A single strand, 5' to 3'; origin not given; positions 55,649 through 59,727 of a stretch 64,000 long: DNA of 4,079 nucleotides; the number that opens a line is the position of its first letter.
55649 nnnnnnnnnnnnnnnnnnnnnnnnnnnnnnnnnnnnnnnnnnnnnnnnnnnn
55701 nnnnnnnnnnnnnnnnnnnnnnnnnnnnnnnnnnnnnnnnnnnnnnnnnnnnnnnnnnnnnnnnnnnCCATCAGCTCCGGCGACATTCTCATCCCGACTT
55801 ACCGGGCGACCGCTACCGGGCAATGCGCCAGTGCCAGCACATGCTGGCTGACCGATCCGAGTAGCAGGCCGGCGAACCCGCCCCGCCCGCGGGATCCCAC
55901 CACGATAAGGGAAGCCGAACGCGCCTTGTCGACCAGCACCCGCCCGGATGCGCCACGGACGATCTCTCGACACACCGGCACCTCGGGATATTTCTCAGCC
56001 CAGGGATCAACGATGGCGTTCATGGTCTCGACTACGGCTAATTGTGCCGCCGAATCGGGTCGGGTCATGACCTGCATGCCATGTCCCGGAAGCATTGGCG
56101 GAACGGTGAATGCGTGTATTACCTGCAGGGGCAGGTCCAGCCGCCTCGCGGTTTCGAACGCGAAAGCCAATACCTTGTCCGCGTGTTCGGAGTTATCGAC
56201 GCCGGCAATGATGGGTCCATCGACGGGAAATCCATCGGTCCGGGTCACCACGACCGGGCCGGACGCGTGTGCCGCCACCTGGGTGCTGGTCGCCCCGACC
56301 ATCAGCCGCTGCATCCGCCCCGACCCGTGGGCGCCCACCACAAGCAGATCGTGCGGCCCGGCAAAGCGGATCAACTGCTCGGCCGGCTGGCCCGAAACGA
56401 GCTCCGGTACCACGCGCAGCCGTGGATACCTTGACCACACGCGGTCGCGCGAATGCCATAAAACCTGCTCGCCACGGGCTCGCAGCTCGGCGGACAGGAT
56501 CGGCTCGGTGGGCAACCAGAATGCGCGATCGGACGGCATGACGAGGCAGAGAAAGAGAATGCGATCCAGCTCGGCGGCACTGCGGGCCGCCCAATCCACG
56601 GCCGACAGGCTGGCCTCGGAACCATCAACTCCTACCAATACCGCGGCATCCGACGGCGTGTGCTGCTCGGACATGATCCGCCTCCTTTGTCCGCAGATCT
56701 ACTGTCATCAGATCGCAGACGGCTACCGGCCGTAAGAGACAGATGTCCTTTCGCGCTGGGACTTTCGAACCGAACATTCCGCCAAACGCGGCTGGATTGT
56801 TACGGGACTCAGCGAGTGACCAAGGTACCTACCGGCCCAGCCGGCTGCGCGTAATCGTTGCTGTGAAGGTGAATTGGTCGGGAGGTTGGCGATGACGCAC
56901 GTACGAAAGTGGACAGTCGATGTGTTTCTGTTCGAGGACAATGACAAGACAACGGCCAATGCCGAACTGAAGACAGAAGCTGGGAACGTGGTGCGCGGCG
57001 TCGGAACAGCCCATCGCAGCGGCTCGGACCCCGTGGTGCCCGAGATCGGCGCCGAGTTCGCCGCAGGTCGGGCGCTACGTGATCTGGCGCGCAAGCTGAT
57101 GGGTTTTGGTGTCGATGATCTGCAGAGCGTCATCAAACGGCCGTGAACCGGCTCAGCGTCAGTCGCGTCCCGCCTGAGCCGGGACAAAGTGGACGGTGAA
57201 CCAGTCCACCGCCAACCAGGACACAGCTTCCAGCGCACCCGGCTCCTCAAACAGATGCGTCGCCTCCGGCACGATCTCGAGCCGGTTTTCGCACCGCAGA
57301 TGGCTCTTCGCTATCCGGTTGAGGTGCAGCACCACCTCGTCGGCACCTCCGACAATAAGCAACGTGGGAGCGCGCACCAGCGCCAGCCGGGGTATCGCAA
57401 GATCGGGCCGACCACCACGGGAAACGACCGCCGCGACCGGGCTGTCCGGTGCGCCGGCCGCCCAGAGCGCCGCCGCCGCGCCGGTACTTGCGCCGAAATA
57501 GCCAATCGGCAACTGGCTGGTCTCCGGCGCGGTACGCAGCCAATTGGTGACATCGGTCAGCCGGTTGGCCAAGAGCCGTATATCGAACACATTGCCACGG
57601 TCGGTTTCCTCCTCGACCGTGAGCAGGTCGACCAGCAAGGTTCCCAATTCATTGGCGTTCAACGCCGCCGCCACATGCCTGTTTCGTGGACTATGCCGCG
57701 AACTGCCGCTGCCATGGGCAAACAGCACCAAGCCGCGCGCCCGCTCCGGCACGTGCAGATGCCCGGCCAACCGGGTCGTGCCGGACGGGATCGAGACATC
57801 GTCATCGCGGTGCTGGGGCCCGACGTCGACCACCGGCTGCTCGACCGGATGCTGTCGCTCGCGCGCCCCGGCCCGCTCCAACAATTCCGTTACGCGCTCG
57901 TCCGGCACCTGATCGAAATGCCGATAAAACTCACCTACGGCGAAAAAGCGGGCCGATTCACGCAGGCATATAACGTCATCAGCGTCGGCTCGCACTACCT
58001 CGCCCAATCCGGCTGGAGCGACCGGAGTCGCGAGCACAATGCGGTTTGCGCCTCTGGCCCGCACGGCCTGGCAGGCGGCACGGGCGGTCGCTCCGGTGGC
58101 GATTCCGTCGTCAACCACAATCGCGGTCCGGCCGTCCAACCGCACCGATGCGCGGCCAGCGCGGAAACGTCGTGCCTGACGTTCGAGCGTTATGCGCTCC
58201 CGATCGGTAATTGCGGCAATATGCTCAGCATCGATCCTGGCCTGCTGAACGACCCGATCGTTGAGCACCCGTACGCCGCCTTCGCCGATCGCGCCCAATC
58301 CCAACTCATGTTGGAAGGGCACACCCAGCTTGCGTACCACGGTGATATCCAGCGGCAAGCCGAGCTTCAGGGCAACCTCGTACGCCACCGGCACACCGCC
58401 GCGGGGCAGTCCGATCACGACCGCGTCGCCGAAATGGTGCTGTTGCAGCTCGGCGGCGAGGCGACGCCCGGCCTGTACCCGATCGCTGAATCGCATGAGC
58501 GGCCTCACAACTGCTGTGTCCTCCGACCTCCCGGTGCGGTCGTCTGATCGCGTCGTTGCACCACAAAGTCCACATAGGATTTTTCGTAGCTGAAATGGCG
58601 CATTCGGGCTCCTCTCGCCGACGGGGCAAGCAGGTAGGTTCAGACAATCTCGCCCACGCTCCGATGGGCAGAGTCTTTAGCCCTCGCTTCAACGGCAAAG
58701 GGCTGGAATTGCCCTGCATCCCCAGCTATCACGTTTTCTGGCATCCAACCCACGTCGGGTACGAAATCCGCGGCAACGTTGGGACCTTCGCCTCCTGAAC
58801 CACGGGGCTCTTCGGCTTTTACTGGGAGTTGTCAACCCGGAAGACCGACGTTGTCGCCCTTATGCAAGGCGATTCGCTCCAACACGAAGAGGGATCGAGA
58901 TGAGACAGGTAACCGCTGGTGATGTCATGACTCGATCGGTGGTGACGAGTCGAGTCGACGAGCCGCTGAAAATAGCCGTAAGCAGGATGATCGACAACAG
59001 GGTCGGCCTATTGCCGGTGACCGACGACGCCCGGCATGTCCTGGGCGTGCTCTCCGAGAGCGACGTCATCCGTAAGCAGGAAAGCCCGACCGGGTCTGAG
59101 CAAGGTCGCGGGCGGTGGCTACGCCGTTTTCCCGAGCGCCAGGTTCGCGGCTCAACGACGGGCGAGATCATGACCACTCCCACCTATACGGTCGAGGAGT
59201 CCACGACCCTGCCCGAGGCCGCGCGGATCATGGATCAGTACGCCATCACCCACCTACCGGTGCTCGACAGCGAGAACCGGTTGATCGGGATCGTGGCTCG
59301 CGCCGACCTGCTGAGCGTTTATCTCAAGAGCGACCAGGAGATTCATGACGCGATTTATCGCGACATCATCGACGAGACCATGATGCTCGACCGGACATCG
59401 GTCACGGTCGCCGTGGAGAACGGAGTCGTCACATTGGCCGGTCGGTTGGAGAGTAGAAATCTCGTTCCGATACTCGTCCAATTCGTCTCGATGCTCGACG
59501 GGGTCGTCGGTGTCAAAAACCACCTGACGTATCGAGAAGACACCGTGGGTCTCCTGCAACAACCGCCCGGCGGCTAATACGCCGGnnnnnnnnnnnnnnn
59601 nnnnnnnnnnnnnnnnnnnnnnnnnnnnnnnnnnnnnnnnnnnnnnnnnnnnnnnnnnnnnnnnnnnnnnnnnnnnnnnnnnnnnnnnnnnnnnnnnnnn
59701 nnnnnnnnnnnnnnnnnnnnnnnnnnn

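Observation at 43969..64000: Twenty-kilobase dormancy/hypoxia island rich in DosR-regulon homologues, with added proteostasis and fermentation modules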

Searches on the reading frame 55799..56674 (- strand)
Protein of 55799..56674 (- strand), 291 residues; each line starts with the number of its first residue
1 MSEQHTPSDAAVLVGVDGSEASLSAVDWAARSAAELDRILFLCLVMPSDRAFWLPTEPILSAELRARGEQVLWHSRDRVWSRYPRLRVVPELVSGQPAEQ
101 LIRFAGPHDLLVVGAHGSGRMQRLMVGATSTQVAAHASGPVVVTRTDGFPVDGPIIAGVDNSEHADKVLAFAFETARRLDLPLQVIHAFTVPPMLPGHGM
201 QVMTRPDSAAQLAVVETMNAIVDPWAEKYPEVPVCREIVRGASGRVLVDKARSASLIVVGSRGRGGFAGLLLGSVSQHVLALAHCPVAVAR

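Call 6: search_protein_families(library=pfam, proteins=[window:55799-56674:-], max_evalue=0.01)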
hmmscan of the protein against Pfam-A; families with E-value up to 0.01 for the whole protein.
window:55799-56674:- (291 aa): 1 family
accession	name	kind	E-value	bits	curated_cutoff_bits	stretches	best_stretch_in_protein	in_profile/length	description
PF00582.32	Usp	-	5.4e-47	160.3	24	2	154-291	4-141/141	Universal stress protein family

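Call 43: search_protein_families(library=ncbifam, proteins=[window:55799-56674:-], max_evalue=0.00001)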
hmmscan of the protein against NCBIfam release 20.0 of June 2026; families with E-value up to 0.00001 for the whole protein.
window:55799-56674:- (291 aa): 1 family
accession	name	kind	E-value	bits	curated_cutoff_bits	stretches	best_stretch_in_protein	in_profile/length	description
NF008380.0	PRK11175.1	equivalog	9.2e-07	28.1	227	1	105-287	106-296/313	universal stress protein UspE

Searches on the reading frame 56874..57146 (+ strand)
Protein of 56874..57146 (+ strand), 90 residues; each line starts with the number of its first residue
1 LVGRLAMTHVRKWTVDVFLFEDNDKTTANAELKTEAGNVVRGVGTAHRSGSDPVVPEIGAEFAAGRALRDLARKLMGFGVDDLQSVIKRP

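Call 13: search_protein_families(library=pfam, proteins=[window:56874-57146:+], max_evalue=0.01)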
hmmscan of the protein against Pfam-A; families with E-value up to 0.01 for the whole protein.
window:56874-57146:+ (90 aa): 1 family
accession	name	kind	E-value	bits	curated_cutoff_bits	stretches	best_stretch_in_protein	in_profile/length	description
PF08962.16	Rv2632c-like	-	3.2e-24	85.1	25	1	11-90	1-80/82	Rv2632c-like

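Call 43: search_protein_families(library=ncbifam, proteins=[window:56874-57146:+], max_evalue=0.00001)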
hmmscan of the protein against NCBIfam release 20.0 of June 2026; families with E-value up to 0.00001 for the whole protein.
window:56874-57146:+ (90 aa): 0 families

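Call 47: search_solved_structures(query=window:56874-57146:+, max_evalue=0.01)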
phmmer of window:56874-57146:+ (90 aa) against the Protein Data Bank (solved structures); distinct sequences matched with E-value up to 0.01: 2.
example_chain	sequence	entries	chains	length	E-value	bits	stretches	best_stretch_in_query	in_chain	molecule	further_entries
4wpy_A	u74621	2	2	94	4.2e-10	42.7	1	10-90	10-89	protein DL-Rv1738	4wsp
2fgg_A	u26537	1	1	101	3.6e-08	36.6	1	9-87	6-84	Hypothetical protein Rv2632c/MT2708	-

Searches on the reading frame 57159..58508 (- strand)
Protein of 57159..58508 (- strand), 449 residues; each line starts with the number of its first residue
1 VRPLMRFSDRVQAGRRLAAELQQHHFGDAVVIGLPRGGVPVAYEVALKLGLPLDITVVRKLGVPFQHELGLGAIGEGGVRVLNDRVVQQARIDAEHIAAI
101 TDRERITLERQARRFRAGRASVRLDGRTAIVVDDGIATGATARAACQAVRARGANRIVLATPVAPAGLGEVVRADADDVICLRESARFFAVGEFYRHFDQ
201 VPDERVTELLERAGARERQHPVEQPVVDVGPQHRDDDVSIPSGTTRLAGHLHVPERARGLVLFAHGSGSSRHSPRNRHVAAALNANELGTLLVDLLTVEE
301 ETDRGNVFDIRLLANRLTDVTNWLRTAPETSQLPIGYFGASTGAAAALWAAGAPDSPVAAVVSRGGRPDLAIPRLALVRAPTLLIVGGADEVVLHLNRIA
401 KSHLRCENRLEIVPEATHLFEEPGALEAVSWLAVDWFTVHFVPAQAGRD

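Call 6: search_protein_families(library=pfam, proteins=[window:57159-58508:-], max_evalue=0.01)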
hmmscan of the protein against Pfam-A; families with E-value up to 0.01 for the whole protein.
window:57159-58508:- (449 aa): 6 families
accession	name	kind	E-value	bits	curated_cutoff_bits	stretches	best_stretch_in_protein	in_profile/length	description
PF00156.33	Pribosyltran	-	2.6e-16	59.8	26.3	1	11-190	12-150/158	Phosphoribosyl transferase domain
PF12146.15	Hydrolase_4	-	6.6e-07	29.3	27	1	256-362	2-105/239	Serine aminopeptidase, S33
PF00561.26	Abhydrolase_1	-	0.0012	19.1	25.8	0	260-370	2-107/245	alpha/beta hydrolase fold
PF20408.4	Abhydrolase_11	-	0.0016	18.7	27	1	259-422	3-169/193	Alpha/beta hydrolase domain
PF01738.24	DLH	-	0.0018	18.4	21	1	314-423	78-191/217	Dienelactone hydrolase family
PF14681.12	UPRTase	-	0.0032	17.4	27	1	124-168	118-165/206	Uracil phosphoribosyltransferase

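Call 43: search_protein_families(library=ncbifam, proteins=[window:57159-58508:-], max_evalue=0.00001)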
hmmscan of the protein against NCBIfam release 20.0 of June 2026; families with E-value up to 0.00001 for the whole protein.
window:57159-58508:- (449 aa): 3 families
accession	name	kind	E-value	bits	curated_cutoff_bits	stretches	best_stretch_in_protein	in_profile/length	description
TIGR01251.1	ribP_PPkin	subfamily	1.2e-07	30.9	113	0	102-160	189-244/309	ribose-phosphate diphosphokinase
NF003549.0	PRK05205.1-5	equivalog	3e-06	26.8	138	0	102-160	73-134/182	bifunctional pyr operon transcriptional regulator/uracil phosphoribosyltransferase PyrR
NF002620.0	PRK02277.1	subfamily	5.5e-06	26.2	115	0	122-165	137-180/201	orotate phosphoribosyltransferase-like protein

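Call 87: find_homologous_proteins(query=window:57159-58508:-, max_evalue=1e-20)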
Query window:57159-58508:- (449 aa): 8000 proteins with E <= 1e-20 among 8000 candidates; the best 120 are listed.
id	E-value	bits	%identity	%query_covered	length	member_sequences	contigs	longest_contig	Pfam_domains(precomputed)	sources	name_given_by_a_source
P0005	1.3e-287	972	100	99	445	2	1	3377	PF00156.34,PF12146.16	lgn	-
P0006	5.7e-166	571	63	97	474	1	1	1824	PF00156.34,PF12146.16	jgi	jgi:putative phosphoribosyl transferase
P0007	4.0e-165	568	62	98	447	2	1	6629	PF00156.34,PF12146.16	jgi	-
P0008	1.5e-164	566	62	99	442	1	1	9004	PF00156.34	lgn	-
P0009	1.5e-164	566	63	98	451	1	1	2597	PF00156.34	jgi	-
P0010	1.6e-164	566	62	98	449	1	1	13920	PF00156.34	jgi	jgi:putative phosphoribosyl transferase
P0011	2.4e-164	566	63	98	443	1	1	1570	PF00156.34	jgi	jgi:putative phosphoribosyl transferase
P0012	2.4e-164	566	63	98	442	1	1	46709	PF00156.34,PF12146.16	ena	-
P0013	4.8e-164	565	63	98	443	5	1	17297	PF00156.34,PF12146.16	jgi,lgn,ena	-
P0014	7.4e-164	564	63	98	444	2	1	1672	PF20408.5,PF01738.25,PF00156.34,PF12146.16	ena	-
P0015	1.5e-163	563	63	98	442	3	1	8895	PF00156.34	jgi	-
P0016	2.5e-163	562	62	97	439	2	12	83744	PF00156.34,PF00561.27,PF12146.16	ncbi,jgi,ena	jgi:putative phosphoribosyl transferase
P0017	2.6e-163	562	62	98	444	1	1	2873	PF00156.34,PF00561.27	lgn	-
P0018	2.6e-162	559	63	98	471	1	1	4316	PF00156.34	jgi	jgi:putative phosphoribosyl transferase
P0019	2.8e-162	559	61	98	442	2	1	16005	PF00156.34,PF12146.16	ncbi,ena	-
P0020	3.0e-162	559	62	98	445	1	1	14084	PF20408.5,PF01738.25,PF00156.34,PF12146.16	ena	-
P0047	4.2e-159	548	61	98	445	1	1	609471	PF20408.5,PF01738.25,PF00156.34,PF00561.27,PF12146.16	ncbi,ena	-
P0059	1.8e-158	546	62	98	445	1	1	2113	PF01738.25,PF00156.34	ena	-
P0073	6.3e-158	544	61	97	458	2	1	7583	PF01738.25,PF00156.34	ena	-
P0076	8.3e-158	544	61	98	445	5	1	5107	PF01738.25,PF00156.34,PF00561.27,PF12146.16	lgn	-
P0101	7.3e-157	541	61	98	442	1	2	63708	PF20408.5,PF01738.25,PF00156.34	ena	-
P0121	3.4e-156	539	62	98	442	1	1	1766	PF01738.25,PF00156.34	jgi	-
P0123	3.9e-156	539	61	97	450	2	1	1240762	PF01738.25,PF00156.34,PF00561.27,PF12146.16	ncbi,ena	-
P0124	4.2e-156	538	62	97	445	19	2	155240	PF01738.25,PF00156.34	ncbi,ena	-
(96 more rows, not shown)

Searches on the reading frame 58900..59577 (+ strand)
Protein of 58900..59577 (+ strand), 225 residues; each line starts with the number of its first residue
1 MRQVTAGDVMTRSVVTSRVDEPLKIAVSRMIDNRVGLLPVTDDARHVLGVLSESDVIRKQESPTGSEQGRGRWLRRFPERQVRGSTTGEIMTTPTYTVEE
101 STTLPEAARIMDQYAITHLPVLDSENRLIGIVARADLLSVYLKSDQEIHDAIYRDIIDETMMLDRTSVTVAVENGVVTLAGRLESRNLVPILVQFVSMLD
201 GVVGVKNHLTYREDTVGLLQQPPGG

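Call 6: search_protein_families(library=pfam, proteins=[window:58900-59577:+], max_evalue=0.01)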
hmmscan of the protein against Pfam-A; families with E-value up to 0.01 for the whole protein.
window:58900-59577:+ (225 aa): 2 families
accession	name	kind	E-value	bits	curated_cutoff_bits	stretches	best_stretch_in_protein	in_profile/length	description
PF00571.33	CBS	-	1.7e-27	95.9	24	2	88-141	2-55/57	CBS domain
PF04972.22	BON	-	1.5e-08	35.3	27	1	144-212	1-68/69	BON domain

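Call 43: search_protein_families(library=ncbifam, proteins=[window:58900-59577:+], max_evalue=0.00001)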
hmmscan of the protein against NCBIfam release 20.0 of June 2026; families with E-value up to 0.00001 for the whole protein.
window:58900-59577:+ (225 aa): 19 families
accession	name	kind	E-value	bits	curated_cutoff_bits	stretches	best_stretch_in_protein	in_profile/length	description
TIGR01302.1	IMP_dehydrog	equivalog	1.2e-13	50.8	481.5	1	7-74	146-214/450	IMP dehydrogenase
NF011447.0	PRK14869.2-3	equivalog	1.5e-12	46.9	522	1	89-147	72-130/540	putative manganese-dependent inorganic diphosphatase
NF053603.1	HhpR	exception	2.1e-11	43.5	520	0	85-143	222-280/282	CBS domain-containing high hydrostatic pressure regulator HhpR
NF041552.1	TF_PrdR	equivalog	5e-11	41.6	795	1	4-179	6-158/577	sigma-54 dependent transcriptional regulator PrdR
NF038279.1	TF_CBS_SpxR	exception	6.7e-11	41.5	600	0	88-194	252-357/427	CBS-HotDog domain-containing transcription factor SpxR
NF011441.0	PRK14869.1-3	equivalog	3.2e-10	39.3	753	0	97-144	80-127/548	putative manganese-dependent inorganic diphosphatase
TIGR00400.1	mgtE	equivalog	9.4e-10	37.8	232.75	1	88-178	198-287/450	magnesium transporter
NF011449.0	PRK14869.2-5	equivalog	4.4e-08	32.6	411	0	86-146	68-130/451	putative manganese-dependent inorganic diphosphatase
NF011442.0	PRK14869.1-4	equivalog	4.4e-08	32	400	1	87-147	72-132/543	putative manganese-dependent inorganic diphosphatase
TIGR01186.1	proV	subfamily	4.7e-08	32.5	326.6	0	86-141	303-357/363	betaine/proline/choline family ABC transporter ATP-binding protein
NF011443.0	PRK14869.1-5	equivalog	4.7e-08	31.9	335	0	89-147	73-131/546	putative manganese-dependent inorganic diphosphatase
NF011448.0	PRK14869.2-4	equivalog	1.4e-07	30.2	562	0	87-145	76-134/563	putative manganese-dependent inorganic diphosphatase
TIGR00393.1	kpsF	subfamily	3e-07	30.3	203.7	0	22-132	174-267/268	KpsF/GutQ family sugar-phosphate isomerase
NF011445.0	PRK14869.2-1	equivalog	3.8e-07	28.9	483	0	89-152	72-135/548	putative manganese-dependent inorganic diphosphatase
NF053704.1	TransRegCcpNBacil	equivalog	7.4e-07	28.8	260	0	81-144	71-133/208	transcriptional regulator CcpN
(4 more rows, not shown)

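Call 49: search_solved_structures(query=window:58900-59577:+, max_evalue=0.000001)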
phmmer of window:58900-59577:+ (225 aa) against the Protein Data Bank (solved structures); distinct sequences matched with E-value up to 0.000001: 31.
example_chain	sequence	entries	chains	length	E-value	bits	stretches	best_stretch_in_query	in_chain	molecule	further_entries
2yzq_A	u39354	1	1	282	1.9e-16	63.7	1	21-144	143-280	Putative uncharacterized protein PH1780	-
9e6q_3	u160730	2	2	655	6e-15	58.8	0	5-144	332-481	Putative signal-transduction protein with CBS domains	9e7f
4gqw_A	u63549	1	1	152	1.2e-14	57.7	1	82-142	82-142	CBS domain-containing protein CBSX1, chloroplastic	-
4gqv_A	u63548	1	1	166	1.3e-14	57.6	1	82-142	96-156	CBS domain-containing protein CBSX1, chloroplastic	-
3kh5_A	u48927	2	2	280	2.8e-14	56.6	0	4-58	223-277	protein MJ1225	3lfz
4gqy_A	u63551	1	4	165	6.3e-14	55.4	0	82-147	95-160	CBS domain-containing protein CBSX2, chloroplastic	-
3kpc_A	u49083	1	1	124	9.4e-14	54.9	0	5-58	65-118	Uncharacterized protein MJ0100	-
3kpb_A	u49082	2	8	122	9.5e-14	54.9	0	4-58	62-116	Uncharacterized protein MJ0100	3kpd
3sl7_A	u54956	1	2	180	1.2e-13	54.5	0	82-144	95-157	CBS domain-containing protein CBSX2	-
9znf_4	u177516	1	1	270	4.7e-13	52.6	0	7-149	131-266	CBS domain-containing protein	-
4esy_A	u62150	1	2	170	3e-12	49.9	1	1-145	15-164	CBS domain containing membrane protein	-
2p9m_A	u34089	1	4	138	3e-12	49.9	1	2-140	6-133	Hypothetical protein MJ0922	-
9zni_6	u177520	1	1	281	4.4e-12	49.4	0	6-161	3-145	CBS domain-containing protein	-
9znf_5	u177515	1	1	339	1.7e-10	44.2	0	20-57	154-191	CBS domain-containing protein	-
1xkf_A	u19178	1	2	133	3.8e-09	39.8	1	4-138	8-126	hypothetical protein RV2626C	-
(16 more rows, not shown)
